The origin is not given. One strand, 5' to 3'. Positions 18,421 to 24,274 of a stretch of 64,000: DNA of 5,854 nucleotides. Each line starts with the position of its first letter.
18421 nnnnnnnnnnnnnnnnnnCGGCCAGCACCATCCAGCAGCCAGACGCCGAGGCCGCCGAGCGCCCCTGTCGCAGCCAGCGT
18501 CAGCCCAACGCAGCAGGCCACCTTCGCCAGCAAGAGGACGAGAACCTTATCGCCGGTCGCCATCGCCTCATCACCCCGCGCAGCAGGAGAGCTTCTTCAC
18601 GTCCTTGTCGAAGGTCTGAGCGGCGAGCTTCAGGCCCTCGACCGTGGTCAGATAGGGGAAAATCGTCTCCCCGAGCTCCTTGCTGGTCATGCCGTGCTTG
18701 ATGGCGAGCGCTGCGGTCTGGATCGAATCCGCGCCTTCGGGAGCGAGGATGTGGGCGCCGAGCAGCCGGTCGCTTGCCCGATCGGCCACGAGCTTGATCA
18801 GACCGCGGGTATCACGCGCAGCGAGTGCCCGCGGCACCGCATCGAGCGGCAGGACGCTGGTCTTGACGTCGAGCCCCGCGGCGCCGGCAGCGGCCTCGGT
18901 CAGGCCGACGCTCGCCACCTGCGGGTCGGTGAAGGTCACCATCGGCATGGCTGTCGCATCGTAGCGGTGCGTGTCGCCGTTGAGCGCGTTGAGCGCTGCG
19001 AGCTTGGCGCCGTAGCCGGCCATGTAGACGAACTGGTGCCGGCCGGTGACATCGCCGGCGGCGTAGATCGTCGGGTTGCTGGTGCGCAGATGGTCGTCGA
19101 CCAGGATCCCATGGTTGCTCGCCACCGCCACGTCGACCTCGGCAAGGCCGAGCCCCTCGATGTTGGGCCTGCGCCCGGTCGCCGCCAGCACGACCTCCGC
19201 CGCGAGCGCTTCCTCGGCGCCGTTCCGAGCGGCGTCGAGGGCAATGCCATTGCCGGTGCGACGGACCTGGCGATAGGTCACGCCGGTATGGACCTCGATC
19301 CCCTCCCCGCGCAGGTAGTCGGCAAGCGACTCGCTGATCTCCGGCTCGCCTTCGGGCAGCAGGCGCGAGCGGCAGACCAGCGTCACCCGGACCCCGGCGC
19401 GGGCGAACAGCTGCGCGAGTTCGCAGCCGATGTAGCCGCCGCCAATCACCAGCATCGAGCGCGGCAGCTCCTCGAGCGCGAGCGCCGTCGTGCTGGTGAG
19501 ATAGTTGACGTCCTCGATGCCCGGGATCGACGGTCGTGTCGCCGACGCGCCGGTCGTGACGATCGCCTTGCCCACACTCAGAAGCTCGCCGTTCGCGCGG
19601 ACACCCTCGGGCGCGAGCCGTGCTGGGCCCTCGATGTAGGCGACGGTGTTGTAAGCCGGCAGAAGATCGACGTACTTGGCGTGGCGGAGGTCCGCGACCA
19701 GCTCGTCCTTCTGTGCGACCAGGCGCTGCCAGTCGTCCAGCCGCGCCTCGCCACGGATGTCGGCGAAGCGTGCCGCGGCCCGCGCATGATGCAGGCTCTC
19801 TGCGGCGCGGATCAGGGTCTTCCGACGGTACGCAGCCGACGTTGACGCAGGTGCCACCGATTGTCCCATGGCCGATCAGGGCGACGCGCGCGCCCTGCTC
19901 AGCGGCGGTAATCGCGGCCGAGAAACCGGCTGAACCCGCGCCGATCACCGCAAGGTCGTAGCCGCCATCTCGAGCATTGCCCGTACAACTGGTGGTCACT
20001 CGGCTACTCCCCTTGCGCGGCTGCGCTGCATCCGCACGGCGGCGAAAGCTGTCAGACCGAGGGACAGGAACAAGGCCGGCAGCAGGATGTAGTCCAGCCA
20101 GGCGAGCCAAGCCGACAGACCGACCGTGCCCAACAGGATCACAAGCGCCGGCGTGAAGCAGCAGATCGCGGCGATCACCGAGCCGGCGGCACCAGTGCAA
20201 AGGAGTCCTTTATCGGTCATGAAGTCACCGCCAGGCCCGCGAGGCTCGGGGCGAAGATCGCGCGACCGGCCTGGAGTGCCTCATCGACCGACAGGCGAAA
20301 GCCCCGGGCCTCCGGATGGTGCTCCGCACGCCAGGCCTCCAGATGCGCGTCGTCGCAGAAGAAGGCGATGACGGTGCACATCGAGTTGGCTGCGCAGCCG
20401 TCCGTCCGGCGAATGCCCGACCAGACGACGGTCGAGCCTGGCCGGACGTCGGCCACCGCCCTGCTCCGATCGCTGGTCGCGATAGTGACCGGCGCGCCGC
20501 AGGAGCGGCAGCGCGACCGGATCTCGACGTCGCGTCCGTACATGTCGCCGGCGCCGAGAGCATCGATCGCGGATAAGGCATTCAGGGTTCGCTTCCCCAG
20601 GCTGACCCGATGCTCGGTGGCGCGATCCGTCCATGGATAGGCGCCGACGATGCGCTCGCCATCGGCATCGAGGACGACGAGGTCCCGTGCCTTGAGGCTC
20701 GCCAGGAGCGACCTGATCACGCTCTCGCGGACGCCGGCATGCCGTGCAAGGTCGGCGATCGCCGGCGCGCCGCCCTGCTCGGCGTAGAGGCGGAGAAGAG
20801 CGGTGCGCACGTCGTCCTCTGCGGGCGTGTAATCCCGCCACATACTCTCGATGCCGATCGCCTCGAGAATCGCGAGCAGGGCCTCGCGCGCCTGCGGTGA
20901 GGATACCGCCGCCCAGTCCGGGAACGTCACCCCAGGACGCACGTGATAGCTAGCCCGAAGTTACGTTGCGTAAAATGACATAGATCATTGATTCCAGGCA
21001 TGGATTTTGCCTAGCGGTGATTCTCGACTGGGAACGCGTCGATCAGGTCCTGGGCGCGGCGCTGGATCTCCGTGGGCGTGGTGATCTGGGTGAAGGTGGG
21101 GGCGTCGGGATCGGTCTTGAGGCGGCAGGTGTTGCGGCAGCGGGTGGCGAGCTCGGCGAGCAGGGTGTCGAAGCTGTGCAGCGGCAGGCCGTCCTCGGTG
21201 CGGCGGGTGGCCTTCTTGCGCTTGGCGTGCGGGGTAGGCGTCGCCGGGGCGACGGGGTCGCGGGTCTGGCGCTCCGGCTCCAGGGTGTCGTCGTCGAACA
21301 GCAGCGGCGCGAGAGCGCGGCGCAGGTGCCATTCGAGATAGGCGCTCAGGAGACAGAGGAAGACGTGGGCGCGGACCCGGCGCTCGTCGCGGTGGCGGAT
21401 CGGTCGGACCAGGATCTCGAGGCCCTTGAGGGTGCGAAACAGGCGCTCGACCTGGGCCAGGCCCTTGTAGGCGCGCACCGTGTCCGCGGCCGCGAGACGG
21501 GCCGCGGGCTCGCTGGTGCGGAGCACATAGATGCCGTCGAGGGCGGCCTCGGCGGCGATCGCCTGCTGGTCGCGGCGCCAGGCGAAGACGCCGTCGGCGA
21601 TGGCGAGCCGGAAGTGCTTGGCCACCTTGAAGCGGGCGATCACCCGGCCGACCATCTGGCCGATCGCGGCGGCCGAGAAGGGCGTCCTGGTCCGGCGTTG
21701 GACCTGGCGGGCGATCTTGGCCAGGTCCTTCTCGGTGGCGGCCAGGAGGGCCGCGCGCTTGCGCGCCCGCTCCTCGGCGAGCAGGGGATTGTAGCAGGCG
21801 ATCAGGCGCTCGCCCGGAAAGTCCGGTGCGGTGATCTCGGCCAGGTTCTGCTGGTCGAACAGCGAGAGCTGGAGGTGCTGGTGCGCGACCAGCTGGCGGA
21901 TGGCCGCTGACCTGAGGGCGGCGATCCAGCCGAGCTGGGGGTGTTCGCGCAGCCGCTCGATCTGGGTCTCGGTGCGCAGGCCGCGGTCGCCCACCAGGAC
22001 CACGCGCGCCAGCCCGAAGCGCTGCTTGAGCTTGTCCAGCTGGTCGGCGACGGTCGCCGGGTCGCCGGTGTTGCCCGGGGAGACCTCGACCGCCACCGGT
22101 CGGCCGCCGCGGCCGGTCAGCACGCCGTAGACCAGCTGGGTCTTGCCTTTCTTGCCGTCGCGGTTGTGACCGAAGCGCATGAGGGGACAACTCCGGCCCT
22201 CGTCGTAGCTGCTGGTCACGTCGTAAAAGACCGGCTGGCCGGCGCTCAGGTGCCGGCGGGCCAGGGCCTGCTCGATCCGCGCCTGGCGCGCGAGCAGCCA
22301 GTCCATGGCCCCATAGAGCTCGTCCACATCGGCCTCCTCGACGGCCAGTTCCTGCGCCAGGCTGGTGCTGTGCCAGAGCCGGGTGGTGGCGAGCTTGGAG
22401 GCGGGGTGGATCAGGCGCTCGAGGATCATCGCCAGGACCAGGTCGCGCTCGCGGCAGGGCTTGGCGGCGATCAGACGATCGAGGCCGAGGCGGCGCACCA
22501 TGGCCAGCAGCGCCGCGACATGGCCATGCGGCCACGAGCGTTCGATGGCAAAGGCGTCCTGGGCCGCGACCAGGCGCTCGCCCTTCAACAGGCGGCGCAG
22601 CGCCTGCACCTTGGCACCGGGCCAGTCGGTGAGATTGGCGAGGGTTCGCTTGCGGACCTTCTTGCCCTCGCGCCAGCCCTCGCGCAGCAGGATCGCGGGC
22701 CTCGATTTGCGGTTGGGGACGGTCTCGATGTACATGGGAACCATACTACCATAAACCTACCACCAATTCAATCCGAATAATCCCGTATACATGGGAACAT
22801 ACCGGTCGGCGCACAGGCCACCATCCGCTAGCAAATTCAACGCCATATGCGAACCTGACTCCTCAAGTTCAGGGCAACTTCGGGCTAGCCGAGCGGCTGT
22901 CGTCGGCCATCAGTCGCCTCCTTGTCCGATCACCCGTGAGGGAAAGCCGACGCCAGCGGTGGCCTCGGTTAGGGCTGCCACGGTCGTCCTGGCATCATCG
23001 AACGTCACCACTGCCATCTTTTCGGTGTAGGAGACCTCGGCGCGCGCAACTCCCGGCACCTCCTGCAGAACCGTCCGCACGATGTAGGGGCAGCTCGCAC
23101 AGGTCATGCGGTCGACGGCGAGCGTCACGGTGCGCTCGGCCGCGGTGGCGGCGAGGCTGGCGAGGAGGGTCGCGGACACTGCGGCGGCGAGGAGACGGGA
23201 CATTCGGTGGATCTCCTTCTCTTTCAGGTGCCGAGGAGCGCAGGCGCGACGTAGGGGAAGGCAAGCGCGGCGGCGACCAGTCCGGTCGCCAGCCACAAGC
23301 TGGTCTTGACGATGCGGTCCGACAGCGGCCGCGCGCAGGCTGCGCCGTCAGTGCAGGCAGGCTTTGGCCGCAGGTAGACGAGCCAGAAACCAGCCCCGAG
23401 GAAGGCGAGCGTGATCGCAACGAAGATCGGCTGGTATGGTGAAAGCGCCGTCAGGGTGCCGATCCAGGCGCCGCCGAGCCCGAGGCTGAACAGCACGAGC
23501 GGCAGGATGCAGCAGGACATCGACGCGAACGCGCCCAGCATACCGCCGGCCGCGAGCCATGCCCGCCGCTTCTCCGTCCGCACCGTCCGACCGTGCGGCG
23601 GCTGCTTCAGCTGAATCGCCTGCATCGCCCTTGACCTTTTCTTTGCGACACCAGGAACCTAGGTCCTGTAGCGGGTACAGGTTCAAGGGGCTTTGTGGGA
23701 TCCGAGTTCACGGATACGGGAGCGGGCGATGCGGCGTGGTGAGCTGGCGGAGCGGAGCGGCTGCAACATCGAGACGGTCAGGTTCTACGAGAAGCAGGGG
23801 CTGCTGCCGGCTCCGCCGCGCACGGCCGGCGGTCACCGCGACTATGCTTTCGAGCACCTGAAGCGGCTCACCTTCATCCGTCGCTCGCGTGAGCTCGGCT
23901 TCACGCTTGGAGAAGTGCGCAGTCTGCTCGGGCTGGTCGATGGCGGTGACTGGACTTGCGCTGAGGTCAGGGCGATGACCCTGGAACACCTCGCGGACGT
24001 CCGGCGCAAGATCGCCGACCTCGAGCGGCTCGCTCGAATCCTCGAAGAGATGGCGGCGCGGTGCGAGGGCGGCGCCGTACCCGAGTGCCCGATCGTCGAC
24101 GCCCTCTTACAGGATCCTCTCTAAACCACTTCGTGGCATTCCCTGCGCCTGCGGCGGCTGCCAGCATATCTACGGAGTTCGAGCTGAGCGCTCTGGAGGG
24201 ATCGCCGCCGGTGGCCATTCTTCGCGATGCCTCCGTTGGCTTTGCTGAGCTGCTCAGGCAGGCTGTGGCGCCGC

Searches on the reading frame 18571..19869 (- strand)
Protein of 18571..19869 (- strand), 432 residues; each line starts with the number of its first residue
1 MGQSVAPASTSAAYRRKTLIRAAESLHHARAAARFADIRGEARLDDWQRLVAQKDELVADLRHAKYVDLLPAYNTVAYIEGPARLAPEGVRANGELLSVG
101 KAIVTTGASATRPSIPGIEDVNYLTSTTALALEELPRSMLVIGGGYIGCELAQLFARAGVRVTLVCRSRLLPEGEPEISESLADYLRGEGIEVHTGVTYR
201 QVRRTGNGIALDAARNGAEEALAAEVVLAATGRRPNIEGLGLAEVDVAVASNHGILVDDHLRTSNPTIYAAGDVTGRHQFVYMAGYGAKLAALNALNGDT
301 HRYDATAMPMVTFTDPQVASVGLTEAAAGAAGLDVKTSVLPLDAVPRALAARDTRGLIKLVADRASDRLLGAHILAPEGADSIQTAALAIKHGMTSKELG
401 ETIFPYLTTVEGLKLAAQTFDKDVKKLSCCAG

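Call 55: search_protein_families(library=pfam, proteins=[window:18571-19869:-])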
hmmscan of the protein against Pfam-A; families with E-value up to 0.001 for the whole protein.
window:18571-19869:- (432 aa): 6 families
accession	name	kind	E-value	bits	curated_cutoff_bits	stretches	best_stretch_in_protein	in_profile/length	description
PF07992.20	Pyr_redox_2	-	3e-46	158.6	26.1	1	67-284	67-287/291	Pyridine nucleotide-disulphide oxidoreductase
PF02852.28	Pyr_redox_dim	-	1.1e-30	106.5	25.3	1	308-416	1-109/110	Pyridine nucleotide-disulphide oxidoreductase, dimerisation domain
PF00070.33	Pyr_redox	-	3.2e-16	60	22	1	139-208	2-72/82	Pyridine nucleotide-disulphide oxidoreductase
PF13738.12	Pyr_redox_3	-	1.2e-08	35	30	1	98-272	124-305/305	Pyridine nucleotide-disulphide oxidoreductase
PF01266.30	DAO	-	7.9e-05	22.8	27.9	0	140-170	3-33/353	FAD dependent oxidoreductase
PF01134.28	GIDA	-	0.00017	21.3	22.1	0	140-165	3-28/391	Glucose inhibited division protein A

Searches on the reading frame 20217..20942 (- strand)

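Call 55: search_protein_families(library=pfam, proteins=[window:20217-20942:-])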
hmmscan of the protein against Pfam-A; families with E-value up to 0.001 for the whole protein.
window:20217-20942:- (241 aa): 1 family
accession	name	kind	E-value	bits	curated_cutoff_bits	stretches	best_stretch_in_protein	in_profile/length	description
PF03243.20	MerB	-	2.5e-31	108.7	27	1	105-230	2-125/126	Alkylmercury lyase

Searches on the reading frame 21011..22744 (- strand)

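Call 55: search_protein_families(library=pfam, proteins=[window:21011-22744:-])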
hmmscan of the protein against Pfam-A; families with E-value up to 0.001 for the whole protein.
window:21011-22744:- (577 aa): 1 family
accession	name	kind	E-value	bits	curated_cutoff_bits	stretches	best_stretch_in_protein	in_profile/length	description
PF01609.27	DDE_Tnp_1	-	8.8e-10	39.1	23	1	207-468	40-198/200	Transposase DDE domain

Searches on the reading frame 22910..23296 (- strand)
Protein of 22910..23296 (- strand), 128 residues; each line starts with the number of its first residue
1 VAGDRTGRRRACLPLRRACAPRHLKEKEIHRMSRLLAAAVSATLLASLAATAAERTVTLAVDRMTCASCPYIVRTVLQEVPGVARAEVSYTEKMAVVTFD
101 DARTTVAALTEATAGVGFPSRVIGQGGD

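Call 3: search_protein_families(library=pfam, proteins=[window:22910-23296:-])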
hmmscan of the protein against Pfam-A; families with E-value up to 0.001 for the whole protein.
window:22910-23296:- (128 aa): 1 family
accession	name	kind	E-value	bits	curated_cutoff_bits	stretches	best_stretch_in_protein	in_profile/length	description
PF00403.32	HMA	-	6.1e-12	46.2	24.8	1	58-118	1-61/62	Heavy-metal-associated domain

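Call 4: search_protein_families(library=ncbifam, proteins=[window:22910-23296:-])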
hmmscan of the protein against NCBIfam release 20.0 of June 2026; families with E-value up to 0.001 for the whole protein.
window:22910-23296:- (128 aa): 14 families
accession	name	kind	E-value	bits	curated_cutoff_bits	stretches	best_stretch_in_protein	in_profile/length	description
TIGR02052.1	MerP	equivalog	1.2e-28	99.4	92.55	1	35-122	3-90/92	mercury resistance system periplasmic binding protein MerP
NF041115.1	UxxU_metal_bind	equivalog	3.4e-21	75.1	95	1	52-124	1-73/74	metal-binding (seleno)protein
NF045683.1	MerT_CopZ_Se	exception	5.6e-16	58.7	375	1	47-122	154-229/235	MerT/CopZ fusion-like heavy metal transport selenoprotein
NF033556.1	MerTP_fusion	equivalog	2.5e-12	46.8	180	1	51-118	116-183/186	mercuric transport protein MerTP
NF047957.1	CopZ_AFE_1862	equivalog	6.1e-11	42.6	85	1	58-111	2-56/62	CopZ family metallochaperone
NF010311.1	PRK13748.1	subfamily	2.6e-10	39.8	600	1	58-121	2-64/560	mercury(II) reductase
NF033795.1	chaper_CopZ_Bs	exception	2.3e-09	37.3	91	1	57-118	2-63/66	copper chaperone CopZ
NF033794.2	chaper_CopZ_Eh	exception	2.4e-09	37.2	95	1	58-123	3-68/68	copper chaperone CopZ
NF007952.0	PRK10671.1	equivalog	8.2e-09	34.2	1316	1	36-118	87-163/838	copper-exporting P-type ATPase CopA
NF033553.1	MerP_Gpos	exception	9.3e-08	31.9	110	1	48-119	38-110/112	mercury resistance system substrate-binding protein MerP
TIGR00003.1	TIGR00003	subfamily_domain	9.6e-07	28.9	62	1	57-117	2-62/66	copper ion binding protein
NF008262.1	PRK11033.1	equivalog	3e-05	22.7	1005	1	49-119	35-103/731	zinc/cadmium/mercury/lead-transporting ATPase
NF033775.1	P_type_ZntA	exception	0.00019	19.9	1240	1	49-109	42-103/732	Zn(II)/Cd(II)/Pb(II) translocating P-type ATPase ZntA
NF033781.1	chaper_CopP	exception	0.00021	21.4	112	1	57-112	2-56/65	copper-binding metallochaperone CopP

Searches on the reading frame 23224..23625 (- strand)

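Call 3: search_protein_families(library=pfam, proteins=[window:23224-23625:-])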
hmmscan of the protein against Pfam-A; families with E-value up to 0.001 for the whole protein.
window:23224-23625:- (133 aa): 1 family
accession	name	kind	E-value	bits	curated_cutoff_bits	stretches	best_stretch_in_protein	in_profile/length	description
PF02411.20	MerT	-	2.9e-25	89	32.9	1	23-127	10-112/116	MerT mercuric transport protein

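Call 4: search_protein_families(library=ncbifam, proteins=[window:23224-23625:-])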
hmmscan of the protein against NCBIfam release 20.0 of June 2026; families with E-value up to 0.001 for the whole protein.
window:23224-23625:- (133 aa): 4 families
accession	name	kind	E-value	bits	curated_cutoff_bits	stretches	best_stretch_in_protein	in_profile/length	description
NF010314.2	PRK13751.2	equivalog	2.6e-26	92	150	1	17-129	4-114/116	mercuric ion transporter MerT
NF045683.1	MerT_CopZ_Se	exception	3.1e-25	89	375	1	19-131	10-121/235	MerT/CopZ fusion-like heavy metal transport selenoprotein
NF033556.1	MerTP_fusion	equivalog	1.6e-09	37.7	180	1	28-129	2-102/186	mercuric transport protein MerTP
NF033560.1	merT_RC607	exception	7.6e-09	35.8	130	1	27-123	8-91/97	mercuric transport protein MerT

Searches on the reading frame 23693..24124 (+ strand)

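Call 3: search_protein_families(library=pfam, proteins=[window:23693-24124:+])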
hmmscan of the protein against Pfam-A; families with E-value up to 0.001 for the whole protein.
window:23693-24124:+ (143 aa): 3 families
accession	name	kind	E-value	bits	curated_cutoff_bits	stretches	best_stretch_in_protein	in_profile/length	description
PF09278.17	MerR-DNA-bind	-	1.4e-21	77.3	25.4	1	56-119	1-64/65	MerR, DNA binding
PF13411.12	MerR_1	-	1.3e-18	67.3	21.6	1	13-79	1-66/69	MerR HTH family regulatory protein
PF00376.29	MerR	-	6.2e-16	58.4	28.2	1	16-51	3-38/38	MerR family regulatory protein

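Call 4: search_protein_families(library=ncbifam, proteins=[window:23693-24124:+])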
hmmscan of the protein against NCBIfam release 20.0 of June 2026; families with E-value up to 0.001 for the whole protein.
window:23693-24124:+ (143 aa): 16 families
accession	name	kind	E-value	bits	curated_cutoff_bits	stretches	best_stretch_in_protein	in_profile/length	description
TIGR02051.1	MerR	equivalog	1e-37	129.2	150.85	1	16-138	3-124/124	mercury resistance transcriptional regulator MerR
TIGR02044.1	CueR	equivalog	2.1e-34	118.3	147.4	1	15-138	3-126/127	Cu(I)-responsive transcriptional regulator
TIGR02047.1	CadR-PbrR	equivalog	2.8e-33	114.6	151.45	1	13-137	1-126/127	Cd(II)/Pb(II)-responsive transcriptional regulator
NF007069.0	PRK09514.1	equivalog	4e-30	104.6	143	1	14-139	3-131/141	Zn(2+)-responsive transcriptional regulator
TIGR02043.1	ZntR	equivalog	9.1e-29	100.3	167.95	1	14-138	3-130/131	Zn(2+)-responsive transcriptional regulator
NF007590.0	PRK10227.1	equivalog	4.3e-23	81.9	244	1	17-138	5-126/135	Cu(I)-responsive transcriptional regulator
NF010315.0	PRK13752.1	subfamily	2.5e-22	79.5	261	1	16-138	11-132/144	mercury resistance transcriptional regulator MerR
NF041849.1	trans_regNmlR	equivalog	6e-13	48.9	175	1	17-116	5-104/117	stress response transcriptional regulator NmlR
TIGR01950.1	SoxR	equivalog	8.2e-13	48.3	116.9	1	13-120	2-109/142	redox-sensitive transcriptional activator SoxR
TIGR02054.1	MerD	equivalog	1e-07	32.4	103.65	1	17-112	8-104/120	mercuric resistance transcriptional repressor MerD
NF047375.1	HeatShock_HspR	equivalog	2.9e-07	30.4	105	1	19-83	10-74/92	heat shock protein transcriptional repressor HspR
NF033783.1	coreg_MerD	equivalog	1.1e-06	29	170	1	16-123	7-116/121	mercury resistance co-regulator MerD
NF050798.1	TF_FtsR_Actino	equivalog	1.4e-06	28.6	150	1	27-88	20-80/223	transcriptional regulator FtsR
NF053740.1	TransRegTnrAGPos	equivalog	4.3e-06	26.9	140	1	11-77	11-76/108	hypothetical protein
NF052513.1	TransRegCarH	equivalog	1.9e-05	24.1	400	1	17-71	11-65/274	HTH-type transcriptional repressor CarH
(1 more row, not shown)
